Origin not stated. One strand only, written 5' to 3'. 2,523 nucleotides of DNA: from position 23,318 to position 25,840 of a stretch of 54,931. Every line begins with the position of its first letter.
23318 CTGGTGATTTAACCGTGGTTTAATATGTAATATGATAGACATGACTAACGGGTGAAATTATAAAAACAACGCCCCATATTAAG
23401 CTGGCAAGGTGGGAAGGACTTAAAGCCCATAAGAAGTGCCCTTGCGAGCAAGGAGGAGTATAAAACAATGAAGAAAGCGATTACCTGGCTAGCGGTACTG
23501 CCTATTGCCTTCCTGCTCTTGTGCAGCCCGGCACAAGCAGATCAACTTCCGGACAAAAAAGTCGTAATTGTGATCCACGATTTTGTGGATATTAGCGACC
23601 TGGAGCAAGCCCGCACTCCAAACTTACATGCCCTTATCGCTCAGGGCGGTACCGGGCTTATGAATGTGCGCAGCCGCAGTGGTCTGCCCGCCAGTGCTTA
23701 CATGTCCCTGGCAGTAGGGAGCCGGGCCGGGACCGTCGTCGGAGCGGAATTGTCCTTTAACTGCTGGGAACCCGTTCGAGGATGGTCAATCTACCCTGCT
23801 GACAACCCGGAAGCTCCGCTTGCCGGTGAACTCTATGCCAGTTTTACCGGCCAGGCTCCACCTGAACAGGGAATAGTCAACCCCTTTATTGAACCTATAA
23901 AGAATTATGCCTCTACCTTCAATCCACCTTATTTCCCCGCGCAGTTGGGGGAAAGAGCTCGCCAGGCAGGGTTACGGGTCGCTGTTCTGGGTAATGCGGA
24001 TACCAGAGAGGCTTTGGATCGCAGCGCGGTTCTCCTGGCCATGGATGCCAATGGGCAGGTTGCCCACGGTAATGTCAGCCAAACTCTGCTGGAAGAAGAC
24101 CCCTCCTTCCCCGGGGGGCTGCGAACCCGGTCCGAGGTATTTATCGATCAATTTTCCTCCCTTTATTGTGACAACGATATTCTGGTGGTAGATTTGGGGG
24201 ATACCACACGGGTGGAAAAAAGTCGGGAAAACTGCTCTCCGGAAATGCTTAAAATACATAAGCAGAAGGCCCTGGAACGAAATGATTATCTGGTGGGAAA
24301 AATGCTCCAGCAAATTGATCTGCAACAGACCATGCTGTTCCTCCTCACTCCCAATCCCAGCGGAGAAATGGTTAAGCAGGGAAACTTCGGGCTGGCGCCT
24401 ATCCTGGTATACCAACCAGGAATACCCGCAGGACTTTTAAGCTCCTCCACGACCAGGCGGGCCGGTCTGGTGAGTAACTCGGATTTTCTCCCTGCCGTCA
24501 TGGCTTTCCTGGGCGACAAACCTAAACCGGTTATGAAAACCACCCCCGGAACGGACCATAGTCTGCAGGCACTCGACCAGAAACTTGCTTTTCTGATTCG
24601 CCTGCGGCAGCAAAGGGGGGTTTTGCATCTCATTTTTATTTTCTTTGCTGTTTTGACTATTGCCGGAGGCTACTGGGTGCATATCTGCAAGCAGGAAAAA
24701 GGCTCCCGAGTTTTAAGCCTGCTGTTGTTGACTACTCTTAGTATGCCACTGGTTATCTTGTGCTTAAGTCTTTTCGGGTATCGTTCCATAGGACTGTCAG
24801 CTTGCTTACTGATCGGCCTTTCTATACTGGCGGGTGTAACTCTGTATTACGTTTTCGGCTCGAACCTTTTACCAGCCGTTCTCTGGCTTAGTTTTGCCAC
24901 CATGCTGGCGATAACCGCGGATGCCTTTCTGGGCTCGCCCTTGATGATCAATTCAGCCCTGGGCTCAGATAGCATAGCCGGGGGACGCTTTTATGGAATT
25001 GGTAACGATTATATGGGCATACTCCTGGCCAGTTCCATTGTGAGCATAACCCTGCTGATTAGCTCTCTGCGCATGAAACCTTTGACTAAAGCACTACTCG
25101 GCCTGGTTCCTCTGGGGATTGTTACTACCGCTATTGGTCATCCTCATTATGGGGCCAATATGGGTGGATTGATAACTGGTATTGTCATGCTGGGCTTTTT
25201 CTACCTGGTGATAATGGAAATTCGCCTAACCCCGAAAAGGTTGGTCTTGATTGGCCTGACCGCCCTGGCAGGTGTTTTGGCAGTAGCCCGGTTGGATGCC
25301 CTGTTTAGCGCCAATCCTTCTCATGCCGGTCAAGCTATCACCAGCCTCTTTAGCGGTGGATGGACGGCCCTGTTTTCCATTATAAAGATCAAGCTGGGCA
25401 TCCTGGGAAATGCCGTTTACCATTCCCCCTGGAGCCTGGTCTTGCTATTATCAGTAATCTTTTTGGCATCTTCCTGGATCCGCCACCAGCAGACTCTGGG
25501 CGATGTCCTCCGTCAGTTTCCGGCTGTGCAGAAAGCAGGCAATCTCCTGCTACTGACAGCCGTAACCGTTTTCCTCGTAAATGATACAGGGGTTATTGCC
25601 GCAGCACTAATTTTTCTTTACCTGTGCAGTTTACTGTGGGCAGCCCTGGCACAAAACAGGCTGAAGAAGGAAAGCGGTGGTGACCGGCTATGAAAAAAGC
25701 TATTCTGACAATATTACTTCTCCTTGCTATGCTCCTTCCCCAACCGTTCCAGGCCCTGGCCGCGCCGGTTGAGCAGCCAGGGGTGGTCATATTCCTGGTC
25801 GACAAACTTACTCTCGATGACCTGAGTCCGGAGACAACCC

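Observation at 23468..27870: Tandem, translationally coupled pair of ~730-aa paralogous envelope proteins with an inverted LtaS/EptA-like layout and no recognisable family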

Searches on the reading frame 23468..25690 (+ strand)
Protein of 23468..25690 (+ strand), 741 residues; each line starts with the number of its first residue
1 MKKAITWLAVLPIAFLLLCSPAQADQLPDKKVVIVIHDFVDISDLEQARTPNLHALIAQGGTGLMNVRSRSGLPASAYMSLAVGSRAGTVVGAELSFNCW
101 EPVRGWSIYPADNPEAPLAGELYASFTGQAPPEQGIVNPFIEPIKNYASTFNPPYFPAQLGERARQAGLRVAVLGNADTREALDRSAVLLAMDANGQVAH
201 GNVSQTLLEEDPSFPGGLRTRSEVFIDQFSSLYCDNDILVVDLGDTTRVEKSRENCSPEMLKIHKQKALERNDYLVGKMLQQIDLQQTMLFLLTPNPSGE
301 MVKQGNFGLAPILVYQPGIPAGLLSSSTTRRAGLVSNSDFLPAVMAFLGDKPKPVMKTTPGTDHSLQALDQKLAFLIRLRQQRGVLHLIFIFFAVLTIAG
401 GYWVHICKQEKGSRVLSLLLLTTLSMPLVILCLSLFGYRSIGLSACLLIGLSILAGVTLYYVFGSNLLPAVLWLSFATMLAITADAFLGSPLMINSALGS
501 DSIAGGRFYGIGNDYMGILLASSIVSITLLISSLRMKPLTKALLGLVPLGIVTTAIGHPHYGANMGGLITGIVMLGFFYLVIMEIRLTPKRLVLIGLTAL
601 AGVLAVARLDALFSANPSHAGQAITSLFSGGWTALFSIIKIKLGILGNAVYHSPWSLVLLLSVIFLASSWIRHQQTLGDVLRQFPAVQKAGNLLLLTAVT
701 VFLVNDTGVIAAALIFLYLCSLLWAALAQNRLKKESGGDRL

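Call 3: search_protein_families(library=pfam, proteins=[window:23468-25690:+], max_evalue=1)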
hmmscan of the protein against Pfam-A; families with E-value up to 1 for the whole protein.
window:23468-25690:+ (741 aa): 0 families

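Call 4: search_protein_families(library=ncbifam, proteins=[window:23468-25690:+], max_evalue=1)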
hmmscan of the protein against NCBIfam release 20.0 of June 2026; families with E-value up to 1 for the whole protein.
window:23468-25690:+ (741 aa): 1 family
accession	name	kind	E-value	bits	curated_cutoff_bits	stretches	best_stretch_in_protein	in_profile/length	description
TIGR00306.2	apgM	subfamily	0.12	11.3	320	1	44-76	23-55/403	2,3-bisphosphoglycerate-independent phosphoglycerate mutase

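Call 6: find_homologous_proteins(query=window:23468-25690:+)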
Query window:23468-25690:+ (741 aa): 26 proteins with E <= 0.001 among 8000 candidates.
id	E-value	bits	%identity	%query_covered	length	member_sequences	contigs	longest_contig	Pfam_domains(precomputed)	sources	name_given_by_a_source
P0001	0.0e+0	1630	100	100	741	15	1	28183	-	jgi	-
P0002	0.0e+0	1298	80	100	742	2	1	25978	-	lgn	-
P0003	2.7e-257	874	99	57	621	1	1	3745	PF20199.5,PF23343.3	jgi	jgi:hypothetical protein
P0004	2.0e-194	666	46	93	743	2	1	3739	-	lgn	-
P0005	2.7e-193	662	46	93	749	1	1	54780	-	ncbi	ncbi:MAG: hypothetical protein ABFD18_03675 [Syntrophomonas sp.]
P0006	9.7e-192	657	47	93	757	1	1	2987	-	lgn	-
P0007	5.6e-191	655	46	94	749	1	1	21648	-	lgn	-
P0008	2.1e-189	649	48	96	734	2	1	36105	-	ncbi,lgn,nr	ncbi:MAG: hypothetical protein PHP26_00455 [Syntrophomonas sp.]|nr:hypothetical protein [Syntrophomo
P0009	1.8e-188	646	45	96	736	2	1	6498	-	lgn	-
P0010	7.6e-187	641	46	96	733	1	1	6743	-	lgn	-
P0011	2.2e-185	636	45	92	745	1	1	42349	-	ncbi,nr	ncbi:MAG: hypothetical protein PHX14_02640 [Syntrophomonadaceae bacterium]|nr:hypothetical protein [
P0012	7.8e-176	604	43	95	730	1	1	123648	-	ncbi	-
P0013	2.8e-174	599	41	95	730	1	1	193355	-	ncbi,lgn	-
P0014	2.9e-172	593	42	96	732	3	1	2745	-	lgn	-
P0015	1.6e-58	217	29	95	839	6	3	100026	-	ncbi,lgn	-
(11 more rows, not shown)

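Call 7: search_solved_structures(query=window:23468-25690:+, max_evalue=10)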
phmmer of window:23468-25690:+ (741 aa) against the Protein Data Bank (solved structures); distinct sequences matched with E-value up to 10: 0.

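Call 13: search_solved_structures(query=A1, max_evalue=10, show_alignments=3)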
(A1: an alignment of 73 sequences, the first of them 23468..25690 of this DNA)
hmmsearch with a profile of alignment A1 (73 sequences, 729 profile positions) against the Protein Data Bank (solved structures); distinct sequences matched with E-value up to 10: 18.
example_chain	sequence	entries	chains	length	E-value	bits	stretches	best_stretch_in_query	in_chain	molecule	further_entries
10up_A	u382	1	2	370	0.21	12.9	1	409-483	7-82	Transmembrane 6 superfamily member 1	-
9avu_E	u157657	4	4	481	0.42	11.9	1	534-608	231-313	Acetylcholine receptor subunit beta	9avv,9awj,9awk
7mw8_D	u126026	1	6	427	0.46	11.7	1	27-62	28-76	Phosphodiesterase-nucleotide pyrophosphatase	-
9gu0_B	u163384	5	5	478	0.6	11.3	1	534-608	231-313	Acetylcholine receptor subunit beta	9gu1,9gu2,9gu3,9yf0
9ye6_E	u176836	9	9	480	0.61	11.3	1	534-608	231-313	Acetylcholine receptor subunit beta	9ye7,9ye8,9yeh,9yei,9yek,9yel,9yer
9dmv_E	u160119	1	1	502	0.65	11.2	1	534-608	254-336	Acetylcholine receptor subunit beta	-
9dmg_E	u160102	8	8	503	0.65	11.2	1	534-608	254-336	Acetylcholine receptor subunit beta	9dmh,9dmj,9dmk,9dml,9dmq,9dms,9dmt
9bba_A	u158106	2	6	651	0.69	11.1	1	319-373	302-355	S1_8C sulfatase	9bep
11br_A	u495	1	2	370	0.69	11.1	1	409-483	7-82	Transmembrane 6 superfamily member 1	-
3ed4_A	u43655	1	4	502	0.93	10.7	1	10-62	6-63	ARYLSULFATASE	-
7b0r_A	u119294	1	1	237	0.96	10.7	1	368-443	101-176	Hypothetical Membrane Spanning Protein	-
7b0q_A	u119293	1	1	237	0.98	10.6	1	367-443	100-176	Hypothetical Membrane Spanning Protein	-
6vg7_A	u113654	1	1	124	1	10.6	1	210-250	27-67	De novo designed protein RO2_25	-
7b0o_A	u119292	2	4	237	1.2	10.3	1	368-443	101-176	Hypothetical Membrane Spanning Protein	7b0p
9yeu_E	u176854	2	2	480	1.3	10.2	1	534-608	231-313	Acetylcholine receptor subunit beta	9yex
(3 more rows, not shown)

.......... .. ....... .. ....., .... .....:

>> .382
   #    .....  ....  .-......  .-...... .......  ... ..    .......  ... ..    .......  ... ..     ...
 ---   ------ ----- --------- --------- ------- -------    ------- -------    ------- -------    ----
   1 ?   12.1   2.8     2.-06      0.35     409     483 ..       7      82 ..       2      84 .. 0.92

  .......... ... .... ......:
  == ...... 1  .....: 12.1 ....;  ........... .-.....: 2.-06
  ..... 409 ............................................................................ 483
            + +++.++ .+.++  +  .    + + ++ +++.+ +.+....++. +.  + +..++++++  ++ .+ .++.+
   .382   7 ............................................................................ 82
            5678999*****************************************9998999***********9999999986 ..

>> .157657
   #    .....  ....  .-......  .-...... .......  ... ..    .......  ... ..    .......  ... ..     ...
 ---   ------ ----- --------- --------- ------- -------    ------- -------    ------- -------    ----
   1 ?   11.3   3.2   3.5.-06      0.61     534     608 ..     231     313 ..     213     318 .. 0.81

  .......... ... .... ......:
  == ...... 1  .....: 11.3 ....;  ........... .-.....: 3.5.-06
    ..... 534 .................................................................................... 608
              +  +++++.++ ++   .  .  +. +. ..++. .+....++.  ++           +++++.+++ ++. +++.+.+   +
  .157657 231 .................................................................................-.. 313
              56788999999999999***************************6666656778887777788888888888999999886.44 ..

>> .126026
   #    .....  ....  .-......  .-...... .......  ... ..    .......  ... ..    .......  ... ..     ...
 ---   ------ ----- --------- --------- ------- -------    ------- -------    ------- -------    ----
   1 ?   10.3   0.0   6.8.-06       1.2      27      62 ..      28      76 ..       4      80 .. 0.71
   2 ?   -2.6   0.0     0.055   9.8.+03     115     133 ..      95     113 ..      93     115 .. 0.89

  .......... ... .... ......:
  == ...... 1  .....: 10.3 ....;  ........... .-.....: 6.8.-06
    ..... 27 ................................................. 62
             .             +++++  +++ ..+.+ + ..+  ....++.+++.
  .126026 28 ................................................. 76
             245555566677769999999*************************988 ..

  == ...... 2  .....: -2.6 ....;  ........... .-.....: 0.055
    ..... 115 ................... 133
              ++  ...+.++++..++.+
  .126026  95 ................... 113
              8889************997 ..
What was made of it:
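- On Alkaline-phosphatase superfamily (catalytic): D38 is present in ORF A and ORF B and aligns to the NPP ligand Asp (call 13).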

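Call 15: find_encoding_contigs(protein=P0005, flank=10000, max_places=2)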
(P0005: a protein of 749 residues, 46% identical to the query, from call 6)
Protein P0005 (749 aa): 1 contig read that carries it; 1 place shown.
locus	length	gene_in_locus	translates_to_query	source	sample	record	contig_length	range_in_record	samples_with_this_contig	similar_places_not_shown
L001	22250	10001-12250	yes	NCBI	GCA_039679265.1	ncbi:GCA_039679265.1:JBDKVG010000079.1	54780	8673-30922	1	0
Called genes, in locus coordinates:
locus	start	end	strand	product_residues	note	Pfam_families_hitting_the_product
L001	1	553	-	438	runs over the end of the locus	PF05201:GlutR_N, PF01488:Shikimate_DH, PF00745:GlutR_dimer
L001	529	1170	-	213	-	PF13241:NAD_binding_7, PF14824:Sirohm_synth_M, PF10414:CysG_dimeriser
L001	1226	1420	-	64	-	PF02416:TatA_B_E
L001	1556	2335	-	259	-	PF00902:TatC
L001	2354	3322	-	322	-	PF00348:polyprenyl_synt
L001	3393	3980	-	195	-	PF02441:Flavoprotein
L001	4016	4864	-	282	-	PF01040:UbiA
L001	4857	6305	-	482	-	PF20695:UbiD_N, PF01977:UbiD, PF20696:UbiD_C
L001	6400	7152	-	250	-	PF00348:polyprenyl_synt (weak)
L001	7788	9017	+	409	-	PF00108:Thiolase_N, PF02803:Thiolase_C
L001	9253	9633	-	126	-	PF02675:AdoMet_dc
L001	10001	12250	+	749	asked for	-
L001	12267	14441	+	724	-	-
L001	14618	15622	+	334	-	PF00579:tRNA-synt_1b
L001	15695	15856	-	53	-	-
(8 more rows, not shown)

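Call 19: find_encoding_contigs(protein=P0001, flank=10000, max_places=3)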
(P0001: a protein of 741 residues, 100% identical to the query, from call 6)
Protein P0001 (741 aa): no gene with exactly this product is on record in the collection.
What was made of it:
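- Tried and rejected: The exact look-up of P0001 found no contig (call 19).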

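Call 23: predict_structure(alignment_id=A1)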
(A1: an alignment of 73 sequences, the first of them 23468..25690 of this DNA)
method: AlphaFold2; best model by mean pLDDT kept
length: 741 residues; sequences in the alignment: 73
mean_pLDDT: 92.2   pTM: 0.90
mean pLDDT of the five models: 92.2, 91.8, 91.7, 91.2, 90.8
residues with pLDDT >= 90: 578; 70-90: 130; 50-70: 28; < 50: 5
segments of 3 or more residues with pLDDT < 50: 23-25
pLDDT, mean of each block of 10 residues (from residue 1): 71 73 62 97 96 97 94 95 93 97 87 91 96 96 93 81 95 97 96 97 97 92 98 98 97 94 97 98 97 96 92 96 91 93 91 80 93 95 97 98 89 93 98 94 97 98 95 98 95 93 77 95 98 97 98 92 89 98 97 96 87 66 74 84 89 96 97 95 97 98 93 98 96 74 40
secondary structure, 60 per line:
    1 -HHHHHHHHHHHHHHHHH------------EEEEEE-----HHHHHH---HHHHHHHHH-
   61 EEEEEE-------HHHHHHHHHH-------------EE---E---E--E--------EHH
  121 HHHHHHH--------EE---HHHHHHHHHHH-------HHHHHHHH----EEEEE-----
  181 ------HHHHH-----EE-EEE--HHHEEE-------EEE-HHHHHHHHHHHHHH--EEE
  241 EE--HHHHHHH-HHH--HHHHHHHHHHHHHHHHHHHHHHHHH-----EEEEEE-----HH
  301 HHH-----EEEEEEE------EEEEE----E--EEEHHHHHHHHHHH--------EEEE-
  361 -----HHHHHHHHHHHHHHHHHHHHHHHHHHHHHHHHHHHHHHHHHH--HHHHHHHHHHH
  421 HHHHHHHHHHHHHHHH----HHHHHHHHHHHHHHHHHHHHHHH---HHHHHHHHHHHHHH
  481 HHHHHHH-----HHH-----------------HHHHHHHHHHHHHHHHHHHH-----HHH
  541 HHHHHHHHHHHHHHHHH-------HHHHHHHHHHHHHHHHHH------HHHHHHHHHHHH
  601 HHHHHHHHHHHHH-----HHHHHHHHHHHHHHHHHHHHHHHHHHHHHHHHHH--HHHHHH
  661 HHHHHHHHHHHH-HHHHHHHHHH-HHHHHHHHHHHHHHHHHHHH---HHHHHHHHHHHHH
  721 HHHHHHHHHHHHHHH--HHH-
elements in order (helices of 4 or more, strands of 3 or more residues): H2-18 E31-36 H42-47 H51-59 E61-66 H74-83 H119-127 H141-151 H159-166 E171-175 H187-191 E200-202 E208-210 E218-220 H222-235 E238-242 H245-251 H258-282 E288-293 H299-303 E309-315 E322-326 E334-336 H337-347 E356-359 H366-407 H410-436 H441-463 H467-487 H513-532 H538-557 H565-582 H589-613 H619-652 H655-672 H674-683 H685-704 H708-735
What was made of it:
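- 23468..25693 (+): ORF A, 741 aa: the A-type paralogue of the unnamed family (called FAM in this report). AF2 model has pLDDT 92.2 and pTM 0.90 (call 23).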

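Call 26: fold_search(model_id=the predicted structure, library=pdb)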
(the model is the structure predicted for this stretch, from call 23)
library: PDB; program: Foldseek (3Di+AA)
matches with E <= 10: 588; with E <= 0.001: 40
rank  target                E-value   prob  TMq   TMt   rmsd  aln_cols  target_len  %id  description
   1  2zkt_A                3.4e-08  1.00  0.27  0.56  10.3       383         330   14  Structure of PH0037 protein from Pyrococcus horikoshii (released 2009-04-21)
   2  2zkt_B                7.7e-08  1.00  0.27  0.49  11.8       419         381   14  Structure of PH0037 protein from Pyrococcus horikoshii (released 2009-04-21)
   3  4uop_B                9.6e-06  1.00  0.25  0.42   9.5       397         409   12  Crystal structure of the lipoteichoic acid synthase LtaP from Listeria monocytogenes (released 2014-08-27)
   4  4uop_A                1.4e-05  1.00  0.25  0.43   9.4       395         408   12  Crystal structure of the lipoteichoic acid synthase LtaP from Listeria monocytogenes (released 2014-08-27)
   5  1fsu_A                1.4e-05  1.00  0.25  0.37   8.4       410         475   13  Crystal Structure of 4-Sulfatase (human) (released 1998-02-04)
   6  5i5f_A                1.7e-05  1.00  0.25  0.50   7.4       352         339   13  Salmonella global domain 191 (released 2016-08-17)
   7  5i5d_D                2.4e-05  1.00  0.25  0.49   9.1       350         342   12  Salmonella global domain 245 (released 2017-04-19)
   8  5i5d_C                2.5e-05  1.00  0.24  0.47   8.7       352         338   12  Salmonella global domain 245 (released 2017-04-19)
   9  6vat_C                4.0e-05  1.00  0.26  0.51   6.9       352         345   15  Structure of the periplasmic domain of YejM from Salmonella typhimurium (released 2020-08-26)
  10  3lxq_B                4.0e-05  1.00  0.25  0.42   8.3       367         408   12  The Crystal Structure of a Protein in the Alkaline Phosphatase Superfamily from Vibrio parahaemolyticus to 1.95A (released 2010-03-09)
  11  6vat_F                4.2e-05  1.00  0.25  0.48   7.1       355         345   11  Structure of the periplasmic domain of YejM from Salmonella typhimurium (released 2020-08-26)
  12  5i5d_B                4.4e-05  1.00  0.23  0.46   8.8       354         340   13  Salmonella global domain 245 (released 2017-04-19)
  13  5tcd_A                6.0e-05  1.00  0.24  0.42  12.8       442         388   12  Human alkaline sphingomyelinase (ENPP7) in complex with phosphocholine (released 2017-03-22)
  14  6vat_D                7.6e-05  1.00  0.24  0.48   8.0       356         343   13  Structure of the periplasmic domain of YejM from Salmonella typhimurium (released 2020-08-26)
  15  6vc7_A                8.3e-05  1.00  0.26  0.52   6.3       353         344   14  Structure of the F349A mutant of the periplasmic domain of YejM from Salmonella typhimurium (released 2020-08-26)
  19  6vat_B                1.6e-04  1.00  0.24  0.46   8.5       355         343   14  Structure of the periplasmic domain of YejM from Salmonella typhimurium (released 2020-08-26)
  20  6xlp_A                1.7e-04  1.00  0.26  0.32   6.7       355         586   13  Structure of the essential inner membrane lipopolysaccharide-PbgA complex (released 2020-08-26)
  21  6vat_E                1.9e-04  1.00  0.25  0.48   7.6       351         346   13  Structure of the periplasmic domain of YejM from Salmonella typhimurium (released 2020-08-26)
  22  6vat_A                2.1e-04  1.00  0.24  0.47   8.3       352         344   14  Structure of the periplasmic domain of YejM from Salmonella typhimurium (released 2020-08-26)
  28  6v8q_A                4.8e-04  1.00  0.25  0.32   7.2       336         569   12  Structure of an inner membrane protein required for PhoPQ regulated increases in outer membrane cardiolipin (released 2020-03-18)
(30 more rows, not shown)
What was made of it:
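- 23540..24562 (+): ORF A ectodomain (aa 25-365) with an AP-superfamily fold. It carries the conserved pocket residues D38, D178, R185, D245, R248, T329, R330 and R331, but no conserved His or canonical nucleophile. Foldseek against PDB gives E 3e-8 to 1e-3 to AP-superfamily structures (call 26).
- On Alkaline-phosphatase superfamily (fold level): The best was 2zkt at E 3e-8 with target-normalised TM-score 0.56 (calls 23, 26).
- Closest known: LtaS/LtaP, EptA/MCR-1, OpgB and BcsG. Same: LtaP and LtaS are among the best Foldseek hits (E 1e-5 to 3e-4, call 26).
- Closest known: PbgA/YejM. Same: It has an AP-fold periplasmic domain of degenerate or uncertain catalytic status and gives good structural matches (6vat, 6xlp, 6v8q; call 26).
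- The AP fold is supported by Foldseek (call 26). The fold is AP-like and closest to apgM-like, LtaP/LtaS, YejM and sulfatase structures (call 26). YejM/PbgA periplasmic domains are among the best structural matches (call 26).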

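Call 29: search_protein_representatives(alignment_id=A1)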
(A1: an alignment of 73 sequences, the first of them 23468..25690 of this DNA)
Query: 73 sequences, 729 profile positions. Proteins with E-value up to 0.001 (for the whole library): 6776; up to 1e-10: 5282; up to 1e-30: 3630. The best 150 are listed.
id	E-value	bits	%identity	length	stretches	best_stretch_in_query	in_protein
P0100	0.0e+00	1636.7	-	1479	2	3-724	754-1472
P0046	7.2e-268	907.0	-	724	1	1-724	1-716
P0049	1.8e-263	892.5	-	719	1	1-724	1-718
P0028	4.8e-259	877.9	-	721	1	1-726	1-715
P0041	1.2e-258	876.6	-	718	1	10-722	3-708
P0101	5.8e-257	871.0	-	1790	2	27-717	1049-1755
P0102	2.5e-253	859.0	-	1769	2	5-722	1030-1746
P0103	6.4e-241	817.9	-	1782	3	7-719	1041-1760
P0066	3.4e-240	815.5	-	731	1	3-724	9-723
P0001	5.9e-235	798.2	-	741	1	1-726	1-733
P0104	3.1e-233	792.5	-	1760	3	8-722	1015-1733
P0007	5.4e-229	778.5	-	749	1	1-724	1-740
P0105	9.0e-227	771.2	-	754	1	2-725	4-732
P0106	9.2e-225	764.5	-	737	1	3-726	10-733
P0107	1.6e-223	760.4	-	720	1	1-721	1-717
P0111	2.4e-218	743.3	-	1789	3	3-723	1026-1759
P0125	1.0e-211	721.4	-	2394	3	15-720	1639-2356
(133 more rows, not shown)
